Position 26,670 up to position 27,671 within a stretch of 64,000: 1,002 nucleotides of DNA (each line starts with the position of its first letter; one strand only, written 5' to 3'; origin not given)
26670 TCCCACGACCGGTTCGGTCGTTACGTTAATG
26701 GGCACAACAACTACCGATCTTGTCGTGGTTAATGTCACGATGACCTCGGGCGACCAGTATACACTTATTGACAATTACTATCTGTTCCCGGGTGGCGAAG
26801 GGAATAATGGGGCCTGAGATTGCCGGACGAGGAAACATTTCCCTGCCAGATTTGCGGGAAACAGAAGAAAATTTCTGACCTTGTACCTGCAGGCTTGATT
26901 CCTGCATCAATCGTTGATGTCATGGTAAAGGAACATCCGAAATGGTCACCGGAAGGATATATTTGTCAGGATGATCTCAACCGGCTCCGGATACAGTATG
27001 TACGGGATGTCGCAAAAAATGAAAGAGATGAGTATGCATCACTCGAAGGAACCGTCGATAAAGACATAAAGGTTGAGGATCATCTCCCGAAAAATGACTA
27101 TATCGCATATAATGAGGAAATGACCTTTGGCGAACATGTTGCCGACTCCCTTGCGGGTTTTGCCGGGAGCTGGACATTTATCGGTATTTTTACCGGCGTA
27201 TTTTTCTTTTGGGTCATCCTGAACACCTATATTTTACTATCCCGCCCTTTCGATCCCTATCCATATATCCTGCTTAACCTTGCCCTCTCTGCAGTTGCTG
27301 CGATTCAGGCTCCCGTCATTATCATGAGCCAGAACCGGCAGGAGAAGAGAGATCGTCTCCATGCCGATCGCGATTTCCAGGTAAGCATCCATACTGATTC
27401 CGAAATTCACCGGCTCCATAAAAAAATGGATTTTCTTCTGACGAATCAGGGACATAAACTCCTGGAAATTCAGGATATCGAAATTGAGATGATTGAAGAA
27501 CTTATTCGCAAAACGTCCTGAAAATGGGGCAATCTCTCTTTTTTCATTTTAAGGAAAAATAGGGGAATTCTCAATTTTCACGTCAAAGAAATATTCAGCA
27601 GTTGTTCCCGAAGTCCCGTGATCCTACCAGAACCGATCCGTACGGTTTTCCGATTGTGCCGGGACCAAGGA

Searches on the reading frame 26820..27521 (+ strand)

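Call 60: search_protein_families(library=pfam, proteins=[window:26820-27521:+], max_evalue=0.00001)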
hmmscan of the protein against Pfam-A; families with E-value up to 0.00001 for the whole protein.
window:26820-27521:+ (233 aa): 1 family
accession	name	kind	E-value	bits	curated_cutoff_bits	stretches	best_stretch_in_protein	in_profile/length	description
PF06210.16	DUF1003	-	1.8e-35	121.7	27.4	1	116-214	2-100/103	Protein of unknown function (DUF1003)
